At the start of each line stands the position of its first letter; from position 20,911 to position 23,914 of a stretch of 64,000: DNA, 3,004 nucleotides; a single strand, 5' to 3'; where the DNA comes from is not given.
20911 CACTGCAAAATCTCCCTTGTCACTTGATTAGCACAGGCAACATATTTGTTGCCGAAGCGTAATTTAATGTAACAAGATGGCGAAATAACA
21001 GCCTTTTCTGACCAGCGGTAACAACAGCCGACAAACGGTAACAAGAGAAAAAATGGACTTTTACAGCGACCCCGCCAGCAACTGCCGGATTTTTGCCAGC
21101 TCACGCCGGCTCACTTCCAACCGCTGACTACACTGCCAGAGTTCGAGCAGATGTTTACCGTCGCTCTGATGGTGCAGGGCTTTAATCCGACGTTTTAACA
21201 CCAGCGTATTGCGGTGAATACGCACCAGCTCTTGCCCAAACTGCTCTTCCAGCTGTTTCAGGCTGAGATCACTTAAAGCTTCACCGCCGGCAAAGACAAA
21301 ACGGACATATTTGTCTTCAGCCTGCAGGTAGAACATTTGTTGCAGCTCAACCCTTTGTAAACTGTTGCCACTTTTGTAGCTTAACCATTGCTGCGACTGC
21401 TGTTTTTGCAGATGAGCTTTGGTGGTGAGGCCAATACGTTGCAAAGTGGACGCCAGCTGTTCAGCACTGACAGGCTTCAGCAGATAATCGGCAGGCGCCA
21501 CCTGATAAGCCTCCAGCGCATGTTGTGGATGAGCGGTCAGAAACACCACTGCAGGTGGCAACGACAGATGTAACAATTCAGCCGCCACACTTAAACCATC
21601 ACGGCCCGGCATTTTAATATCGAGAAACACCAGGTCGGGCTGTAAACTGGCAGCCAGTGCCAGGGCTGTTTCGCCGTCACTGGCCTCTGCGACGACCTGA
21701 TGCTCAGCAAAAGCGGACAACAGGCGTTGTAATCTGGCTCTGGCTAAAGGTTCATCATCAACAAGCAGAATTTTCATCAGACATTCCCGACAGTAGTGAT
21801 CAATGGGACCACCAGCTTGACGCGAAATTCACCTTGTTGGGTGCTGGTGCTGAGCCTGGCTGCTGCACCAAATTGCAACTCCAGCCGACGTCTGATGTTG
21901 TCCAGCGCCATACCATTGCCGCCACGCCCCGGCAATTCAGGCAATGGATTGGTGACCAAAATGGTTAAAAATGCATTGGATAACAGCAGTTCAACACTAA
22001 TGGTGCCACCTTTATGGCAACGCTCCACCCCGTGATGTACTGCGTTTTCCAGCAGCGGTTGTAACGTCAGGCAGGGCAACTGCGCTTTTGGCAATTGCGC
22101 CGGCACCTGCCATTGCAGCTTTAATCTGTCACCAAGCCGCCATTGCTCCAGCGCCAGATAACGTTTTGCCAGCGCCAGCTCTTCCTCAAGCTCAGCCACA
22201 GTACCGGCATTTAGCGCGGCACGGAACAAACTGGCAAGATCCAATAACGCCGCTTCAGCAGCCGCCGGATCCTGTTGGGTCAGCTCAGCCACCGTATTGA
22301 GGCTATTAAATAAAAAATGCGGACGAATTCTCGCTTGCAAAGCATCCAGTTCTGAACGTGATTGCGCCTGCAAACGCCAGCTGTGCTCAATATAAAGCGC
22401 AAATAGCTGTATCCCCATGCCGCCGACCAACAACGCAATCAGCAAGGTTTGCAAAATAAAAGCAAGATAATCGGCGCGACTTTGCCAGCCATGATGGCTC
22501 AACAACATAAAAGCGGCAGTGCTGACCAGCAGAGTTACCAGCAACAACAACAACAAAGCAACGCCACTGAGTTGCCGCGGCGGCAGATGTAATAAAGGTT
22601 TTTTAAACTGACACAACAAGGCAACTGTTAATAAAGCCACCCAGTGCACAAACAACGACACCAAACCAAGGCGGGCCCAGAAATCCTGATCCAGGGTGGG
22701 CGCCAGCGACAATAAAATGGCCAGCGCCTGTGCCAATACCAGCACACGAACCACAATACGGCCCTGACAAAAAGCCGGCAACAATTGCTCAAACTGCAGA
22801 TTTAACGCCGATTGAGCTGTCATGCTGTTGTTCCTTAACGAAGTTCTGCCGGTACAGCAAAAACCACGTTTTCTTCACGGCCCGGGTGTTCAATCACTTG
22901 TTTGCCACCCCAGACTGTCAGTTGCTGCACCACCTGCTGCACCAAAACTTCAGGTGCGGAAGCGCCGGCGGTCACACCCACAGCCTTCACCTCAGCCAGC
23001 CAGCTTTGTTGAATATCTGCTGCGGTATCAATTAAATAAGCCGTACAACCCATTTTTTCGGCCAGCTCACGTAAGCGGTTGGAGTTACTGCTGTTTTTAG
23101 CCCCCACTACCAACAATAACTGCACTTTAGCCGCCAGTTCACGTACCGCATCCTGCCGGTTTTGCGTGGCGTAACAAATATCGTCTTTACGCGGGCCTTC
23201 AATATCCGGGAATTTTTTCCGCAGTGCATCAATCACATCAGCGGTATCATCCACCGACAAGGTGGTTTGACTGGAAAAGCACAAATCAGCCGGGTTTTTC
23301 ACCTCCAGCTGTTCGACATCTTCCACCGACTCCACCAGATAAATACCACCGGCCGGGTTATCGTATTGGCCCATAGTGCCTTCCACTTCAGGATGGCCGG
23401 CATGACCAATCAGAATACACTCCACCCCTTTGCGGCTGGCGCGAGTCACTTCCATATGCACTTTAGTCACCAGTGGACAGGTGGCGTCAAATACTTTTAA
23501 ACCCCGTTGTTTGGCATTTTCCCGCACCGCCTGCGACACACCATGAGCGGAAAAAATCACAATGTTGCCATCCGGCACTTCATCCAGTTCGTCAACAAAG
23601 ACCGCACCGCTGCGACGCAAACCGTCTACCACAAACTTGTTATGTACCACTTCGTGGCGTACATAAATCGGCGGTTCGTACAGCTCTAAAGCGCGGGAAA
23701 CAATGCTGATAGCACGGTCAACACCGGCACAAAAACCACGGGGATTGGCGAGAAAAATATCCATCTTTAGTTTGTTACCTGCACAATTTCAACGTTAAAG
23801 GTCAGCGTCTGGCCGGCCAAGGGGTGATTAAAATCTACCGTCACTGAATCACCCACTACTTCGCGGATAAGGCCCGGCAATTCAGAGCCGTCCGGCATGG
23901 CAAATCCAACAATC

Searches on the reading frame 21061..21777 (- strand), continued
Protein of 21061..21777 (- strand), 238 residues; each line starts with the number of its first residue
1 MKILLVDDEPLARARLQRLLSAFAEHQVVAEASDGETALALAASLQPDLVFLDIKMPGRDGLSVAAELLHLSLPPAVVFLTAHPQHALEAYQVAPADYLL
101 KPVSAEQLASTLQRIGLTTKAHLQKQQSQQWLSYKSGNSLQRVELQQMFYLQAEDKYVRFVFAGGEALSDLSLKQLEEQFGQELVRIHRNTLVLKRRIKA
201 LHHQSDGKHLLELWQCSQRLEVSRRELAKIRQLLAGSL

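Call 21: find_encoding_contigs(protein=P0008, flank=3000, max_places=1)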
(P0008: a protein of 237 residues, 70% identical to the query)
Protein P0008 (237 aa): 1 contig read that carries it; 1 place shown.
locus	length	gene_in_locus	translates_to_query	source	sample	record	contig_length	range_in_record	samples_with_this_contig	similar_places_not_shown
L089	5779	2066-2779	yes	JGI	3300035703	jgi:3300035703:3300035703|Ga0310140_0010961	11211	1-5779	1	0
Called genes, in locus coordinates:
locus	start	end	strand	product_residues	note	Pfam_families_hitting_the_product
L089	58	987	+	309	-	PF02401:LYTB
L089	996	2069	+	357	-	PF06580:His_kinase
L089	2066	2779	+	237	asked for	PF00072:Response_reg, PF04397:LytTR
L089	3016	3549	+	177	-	PF12019:GspH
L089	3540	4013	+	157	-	PF07963:N_methyl (weak), PF22150:Tt1218-like (weak)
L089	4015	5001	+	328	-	PF07963:N_methyl (weak), PF16074:PilW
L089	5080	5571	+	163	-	PF14341:PilX_N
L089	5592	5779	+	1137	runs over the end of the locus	PF05567:T4P_PilY1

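Call 22: find_encoding_contigs(protein=P0012, flank=3000, max_places=1)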
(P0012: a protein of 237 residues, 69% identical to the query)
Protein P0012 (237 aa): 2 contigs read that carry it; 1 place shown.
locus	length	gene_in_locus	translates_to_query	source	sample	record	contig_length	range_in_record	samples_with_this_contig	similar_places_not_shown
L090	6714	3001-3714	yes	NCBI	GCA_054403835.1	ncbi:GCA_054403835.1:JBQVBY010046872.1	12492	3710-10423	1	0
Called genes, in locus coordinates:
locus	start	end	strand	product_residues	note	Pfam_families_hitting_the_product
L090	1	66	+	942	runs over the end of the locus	PF00133:tRNA-synt_1, PF09334:tRNA-synt_1g, PF13603:tRNA-synt_1_2 (weak), PF01406:tRNA-synt_1e, PF01921:tRNA-synt_1f (weak), PF09334:tRNA-synt_1g (weak), PF08264:Anticodon_1, PF06827:zf-FPG_IleRS (weak)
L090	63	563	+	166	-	PF01252:Peptidase_A8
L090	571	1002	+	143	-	PF00254:FKBP_C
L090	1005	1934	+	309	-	PF02401:LYTB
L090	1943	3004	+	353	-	PF06580:His_kinase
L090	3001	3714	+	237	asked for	PF00072:Response_reg, PF04397:LytTR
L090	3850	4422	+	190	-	PF07963:N_methyl (faint), PF12019:GspH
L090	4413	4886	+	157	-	PF22150:Tt1218-like (weak)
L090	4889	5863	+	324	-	PF16074:PilW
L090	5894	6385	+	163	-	PF14341:PilX_N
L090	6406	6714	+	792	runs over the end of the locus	?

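Call 23: find_encoding_contigs(protein=P0015, flank=3000, max_places=1)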
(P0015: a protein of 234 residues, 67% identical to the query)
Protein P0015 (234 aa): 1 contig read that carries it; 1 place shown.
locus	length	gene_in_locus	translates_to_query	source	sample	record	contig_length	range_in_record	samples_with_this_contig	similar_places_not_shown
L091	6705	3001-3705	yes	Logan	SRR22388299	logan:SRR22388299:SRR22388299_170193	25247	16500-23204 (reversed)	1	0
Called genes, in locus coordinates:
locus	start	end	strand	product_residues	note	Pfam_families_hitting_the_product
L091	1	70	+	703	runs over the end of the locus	?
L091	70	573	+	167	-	PF01252:Peptidase_A8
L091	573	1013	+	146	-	PF00254:FKBP_C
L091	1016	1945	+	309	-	PF02401:LYTB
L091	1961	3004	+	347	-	PF06580:His_kinase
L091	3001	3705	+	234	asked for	PF00072:Response_reg, PF04397:LytTR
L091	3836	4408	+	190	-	PF12019:GspH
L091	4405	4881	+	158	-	PF07963:N_methyl (faint), PF22150:Tt1218-like (weak)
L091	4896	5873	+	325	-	PF07963:N_methyl (weak), PF16074:PilW (weak)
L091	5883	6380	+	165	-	PF14341:PilX_N, PF13681:PilX (weak)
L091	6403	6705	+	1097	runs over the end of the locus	PF05567:T4P_PilY1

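Call 30: search_solved_structures(query=window:21061-21777:-, max_evalue=0.00001)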
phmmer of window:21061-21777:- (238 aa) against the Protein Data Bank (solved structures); distinct sequences matched with E-value up to 0.00001: 156 (the best 60 are shown).
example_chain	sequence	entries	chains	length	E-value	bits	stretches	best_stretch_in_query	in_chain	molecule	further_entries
6m8o_A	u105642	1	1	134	3.4e-20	75.8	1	1-120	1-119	DNA-binding response regulator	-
2qv0_A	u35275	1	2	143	4.6e-18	68.9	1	1-119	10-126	Protein mrkE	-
1a04_A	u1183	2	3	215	1.6e-16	63.9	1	3-114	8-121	NITRATE/NITRITE RESPONSE REGULATOR PROTEIN NARL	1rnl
6wsh_A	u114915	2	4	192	1.6e-15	60.6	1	2-114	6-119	Response regulator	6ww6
9xzo_A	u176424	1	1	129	5e-15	59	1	2-115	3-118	De novo protein M1X0B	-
3eul_A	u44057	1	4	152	6.7e-15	58.6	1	2-108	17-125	POSSIBLE NITRATE/NITRITE RESPONSE TRANSCRIPTIONAL REGULATORY PROTEIN NARL (DNA-binding res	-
6er7_A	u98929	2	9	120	8.2e-15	58.3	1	2-115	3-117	120aa long hypothetical chemotaxis protein (CheY)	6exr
1s8n_A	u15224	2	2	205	9e-15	58.1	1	2-112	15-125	putative antiterminator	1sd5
6swl_A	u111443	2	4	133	1.2e-13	54.5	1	3-114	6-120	Two-component response regulator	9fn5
4yn8_A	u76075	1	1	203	2.7e-13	53.3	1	2-105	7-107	Response regulator ChrA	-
9g85_A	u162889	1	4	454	4.9e-13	52.5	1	2-111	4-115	Response regulator PleD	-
2wb4_A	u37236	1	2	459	4.9e-13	52.5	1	2-111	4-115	DIGUANYLATE CYCLASE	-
9g86_A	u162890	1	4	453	5e-13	52.4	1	2-111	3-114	Response regulator PleD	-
1w25_A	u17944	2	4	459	5e-13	52.4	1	2-111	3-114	STALKED-CELL DIFFERENTIATION CONTROLLING PROTEIN | RESPONSE REGULATOR PLED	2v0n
6ekg_Y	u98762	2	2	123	1.2e-12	51.2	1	2-110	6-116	Chemotaxis protein CheY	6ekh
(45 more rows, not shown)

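Call 50: search_protein_families(library=pfam, proteins=[L011:4861-5793:+, L011:5793-6545:+, L013:4799-5734:+, L024:4726-5661:+, L033:4052-4960:+, L051:4727-5677:+, L001:6960-7430:-, L001:7421-7813:-])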
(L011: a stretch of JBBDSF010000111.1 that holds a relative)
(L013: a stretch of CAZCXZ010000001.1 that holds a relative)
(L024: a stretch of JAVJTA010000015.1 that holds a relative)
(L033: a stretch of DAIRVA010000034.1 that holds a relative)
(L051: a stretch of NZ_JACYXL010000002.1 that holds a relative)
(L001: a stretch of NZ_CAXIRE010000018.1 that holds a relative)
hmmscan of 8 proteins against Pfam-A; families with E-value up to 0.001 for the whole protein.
L011:4861-5793:+ (310 aa): 2 families
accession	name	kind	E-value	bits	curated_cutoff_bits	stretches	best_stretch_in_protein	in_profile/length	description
PF01379.25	Porphobil_deam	-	2.6e-82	275.8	22.1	1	5-212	1-206/207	Porphobilinogen deaminase, dipyromethane cofactor binding domain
PF03900.20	Porphobil_deamC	-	2.6e-08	34.5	26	1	227-293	4-72/74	Porphobilinogen deaminase, C-terminal domain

L011:5793-6545:+ (250 aa): 1 family
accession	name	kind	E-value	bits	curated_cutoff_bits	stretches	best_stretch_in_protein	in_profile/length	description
PF02602.20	HEM4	-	2.9e-35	121.9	27.5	1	22-243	2-230/231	Uroporphyrinogen-III synthase HemD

L013:4799-5734:+ (311 aa): 2 families
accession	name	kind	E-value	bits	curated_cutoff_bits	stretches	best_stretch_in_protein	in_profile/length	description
PF01379.25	Porphobil_deam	-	2e-80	269.7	22.1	1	6-212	1-205/207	Porphobilinogen deaminase, dipyromethane cofactor binding domain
PF03900.20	Porphobil_deamC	-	8.3e-15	55.4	26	1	226-295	2-73/74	Porphobilinogen deaminase, C-terminal domain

L024:4726-5661:+ (311 aa): 2 families
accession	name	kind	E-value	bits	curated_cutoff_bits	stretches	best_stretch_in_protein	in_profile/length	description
PF01379.25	Porphobil_deam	-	2.1e-78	263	22.1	1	10-217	1-206/207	Porphobilinogen deaminase, dipyromethane cofactor binding domain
PF03900.20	Porphobil_deamC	-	2.3e-13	50.7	26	1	230-297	2-73/74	Porphobilinogen deaminase, C-terminal domain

L033:4052-4960:+ (302 aa): 2 families
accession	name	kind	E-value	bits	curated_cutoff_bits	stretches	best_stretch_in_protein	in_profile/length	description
PF01379.25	Porphobil_deam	-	5.4e-78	261.7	22.1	1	4-210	1-205/207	Porphobilinogen deaminase, dipyromethane cofactor binding domain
PF03900.20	Porphobil_deamC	-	5.2e-15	56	26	1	225-293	3-73/74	Porphobilinogen deaminase, C-terminal domain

L051:4727-5677:+ (316 aa): 2 families
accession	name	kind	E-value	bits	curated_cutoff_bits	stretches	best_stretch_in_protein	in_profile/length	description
PF01379.25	Porphobil_deam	-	5.1e-80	268.3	22.1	1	21-227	1-205/207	Porphobilinogen deaminase, dipyromethane cofactor binding domain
PF03900.20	Porphobil_deamC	-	2.1e-11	44.4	26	1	242-308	3-73/74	Porphobilinogen deaminase, C-terminal domain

L001:6960-7430:- (156 aa): 2 families
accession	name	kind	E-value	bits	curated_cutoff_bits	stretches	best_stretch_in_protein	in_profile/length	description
PF12019.13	GspH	-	1.1e-11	45.6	21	1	49-146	2-108/108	Type II transport protein GspH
PF07963.17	N_methyl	-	9.9e-09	34.9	21.2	1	8-32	2-26/27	Prokaryotic N-terminal methylation motif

L001:7421-7813:- (130 aa): 2 families
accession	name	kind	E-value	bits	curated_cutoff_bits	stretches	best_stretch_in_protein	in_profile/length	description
PF16732.10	ComP_DUS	-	1.7e-20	74.1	27.3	1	34-114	1-87/87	Type IV minor pilin ComP, DNA uptake sequence receptor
PF07963.17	N_methyl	-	3.2e-08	33.3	21.2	1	7-33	1-27/27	Prokaryotic N-terminal methylation motif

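Call 61: find_encoding_contigs(protein=P0069, flank=4000, max_places=1)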
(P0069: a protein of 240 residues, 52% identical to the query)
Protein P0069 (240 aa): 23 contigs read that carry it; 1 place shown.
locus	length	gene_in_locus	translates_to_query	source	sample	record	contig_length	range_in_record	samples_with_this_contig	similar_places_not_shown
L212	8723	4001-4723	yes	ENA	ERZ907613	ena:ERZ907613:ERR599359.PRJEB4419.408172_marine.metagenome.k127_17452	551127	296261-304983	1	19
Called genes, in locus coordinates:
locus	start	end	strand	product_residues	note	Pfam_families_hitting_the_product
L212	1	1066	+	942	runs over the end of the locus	PF00133:tRNA-synt_1, PF09334:tRNA-synt_1g, PF13603:tRNA-synt_1_2 (weak), PF01406:tRNA-synt_1e (weak), PF01921:tRNA-synt_1f (weak), PF08264:Anticodon_1, PF06827:zf-FPG_IleRS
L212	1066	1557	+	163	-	PF01252:Peptidase_A8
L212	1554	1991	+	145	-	PF00254:FKBP_C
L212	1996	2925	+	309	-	PF02401:LYTB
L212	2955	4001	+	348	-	PF06580:His_kinase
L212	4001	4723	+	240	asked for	PF00072:Response_reg, PF04397:LytTR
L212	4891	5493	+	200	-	PF07963:N_methyl (weak), PF12019:GspH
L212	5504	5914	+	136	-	-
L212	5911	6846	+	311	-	PF07963:N_methyl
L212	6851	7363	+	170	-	PF14341:PilX_N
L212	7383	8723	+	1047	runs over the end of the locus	PF05567:T4P_PilY1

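Call 62: find_encoding_contigs(protein=P0084, flank=4000, max_places=1)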
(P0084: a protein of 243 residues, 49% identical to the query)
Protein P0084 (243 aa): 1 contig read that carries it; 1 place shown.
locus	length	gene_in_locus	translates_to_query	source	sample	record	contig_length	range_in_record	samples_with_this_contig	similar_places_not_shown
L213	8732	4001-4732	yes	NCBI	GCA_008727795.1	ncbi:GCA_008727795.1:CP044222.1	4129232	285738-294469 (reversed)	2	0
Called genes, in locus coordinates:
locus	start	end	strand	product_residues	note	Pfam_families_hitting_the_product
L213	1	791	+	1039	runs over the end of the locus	PF14850:Pro_dh-DNA_bdg, PF01619:Pro_dh, PF00171:Aldedh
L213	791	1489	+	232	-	PF00171:Aldedh (faint)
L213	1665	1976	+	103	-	PF01527:HTH_Tnp_1, PF13518:HTH_28 (weak)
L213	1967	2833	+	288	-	PF13276:HTH_21, PF00665:rve, PF13683:rve_3, PF13333:rve_2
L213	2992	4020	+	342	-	PF06580:His_kinase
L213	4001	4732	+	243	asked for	PF00072:Response_reg, PF04397:LytTR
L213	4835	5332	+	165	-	PF07963:N_methyl (weak), PF12019:GspH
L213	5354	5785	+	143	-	PF07963:N_methyl, PF22150:Tt1218-like (weak)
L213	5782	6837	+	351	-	PF07963:N_methyl (weak), PF16074:PilW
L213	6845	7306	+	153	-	PF14341:PilX_N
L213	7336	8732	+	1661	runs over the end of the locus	PF28373:PilY1_homolog_dom, PF05567:T4P_PilY1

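Call 63: find_encoding_contigs(protein=P0030, flank=4000, max_places=1)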
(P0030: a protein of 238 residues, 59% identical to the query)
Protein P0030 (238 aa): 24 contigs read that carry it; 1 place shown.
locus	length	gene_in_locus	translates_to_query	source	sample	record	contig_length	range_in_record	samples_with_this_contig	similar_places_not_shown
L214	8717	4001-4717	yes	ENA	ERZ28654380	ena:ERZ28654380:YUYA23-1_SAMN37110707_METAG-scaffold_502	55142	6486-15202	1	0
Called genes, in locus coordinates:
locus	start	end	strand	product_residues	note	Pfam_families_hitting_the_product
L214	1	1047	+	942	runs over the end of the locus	PF00133:tRNA-synt_1, PF09334:tRNA-synt_1g, PF13603:tRNA-synt_1_2 (weak), PF01406:tRNA-synt_1e, PF01921:tRNA-synt_1f (weak), PF09334:tRNA-synt_1g (weak), PF08264:Anticodon_1, PF06827:zf-FPG_IleRS (weak)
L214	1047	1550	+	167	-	PF01252:Peptidase_A8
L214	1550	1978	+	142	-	PF00254:FKBP_C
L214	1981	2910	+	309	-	PF02401:LYTB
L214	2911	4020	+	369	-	PF06580:His_kinase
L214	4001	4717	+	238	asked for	PF00072:Response_reg, PF04397:LytTR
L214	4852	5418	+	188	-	PF07963:N_methyl (weak), PF12019:GspH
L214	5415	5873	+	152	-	PF07963:N_methyl (weak)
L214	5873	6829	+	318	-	PF16074:PilW (weak)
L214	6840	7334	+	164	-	PF14341:PilX_N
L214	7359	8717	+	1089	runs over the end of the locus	PF05567:T4P_PilY1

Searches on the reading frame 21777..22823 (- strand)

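Call 5: search_protein_families(library=ncbifam, proteins=[window:21777-22823:-])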
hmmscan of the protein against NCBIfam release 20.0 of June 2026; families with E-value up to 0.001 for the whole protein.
window:21777-22823:- (348 aa): 0 families

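Call 6: search_protein_families(library=pfam, proteins=[window:21777-22823:-])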
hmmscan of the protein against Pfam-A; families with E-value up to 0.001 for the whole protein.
window:21777-22823:- (348 aa): 1 family
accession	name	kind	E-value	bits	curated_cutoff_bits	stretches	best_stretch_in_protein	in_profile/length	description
PF06580.19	His_kinase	-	1.8e-22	79.8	25.2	1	158-234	2-81/81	Histidine kinase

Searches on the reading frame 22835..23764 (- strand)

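Call 5: search_protein_families(library=ncbifam, proteins=[window:22835-23764:-])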
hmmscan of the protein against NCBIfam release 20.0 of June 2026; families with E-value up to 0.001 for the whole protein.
window:22835-23764:- (309 aa): 8 families
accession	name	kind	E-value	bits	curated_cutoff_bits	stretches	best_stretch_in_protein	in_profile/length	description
NF002188.0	PRK01045.1-2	equivalog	1.3e-163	543.4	420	1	1-309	1-308/315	4-hydroxy-3-methylbut-2-enyl diphosphate reductase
NF002190.0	PRK01045.1-4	subfamily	2.6e-133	443.9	389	1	2-309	8-316/321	4-hydroxy-3-methylbut-2-enyl diphosphate reductase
NF002189.0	PRK01045.1-3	equivalog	4.8e-126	420.1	444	1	3-309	16-320/326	4-hydroxy-3-methylbut-2-enyl diphosphate reductase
TIGR00216.1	ispH_lytB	equivalog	1.2e-99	333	187.85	1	2-282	1-279/282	4-hydroxy-3-methylbut-2-enyl diphosphate reductase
NF002187.0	PRK01045.1-1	equivalog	2.8e-75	253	276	1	1-283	1-276/282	4-hydroxy-3-methylbut-2-enyl diphosphate reductase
NF000907.0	PRK00087.1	equivalog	5.1e-74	249.7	624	1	1-286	1-279/671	bifunctional 4-hydroxy-3-methylbut-2-enyl diphosphate reductase/30S ribosomal protein S1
NF009024.0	PRK12360.1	equivalog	1.8e-65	221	387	1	1-283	1-279/281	4-hydroxy-3-methylbut-2-enyl diphosphate reductase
NF009911.0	PRK13371.1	equivalog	4.8e-39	134.5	440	2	2-144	56-200/405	4-hydroxy-3-methylbut-2-enyl diphosphate reductase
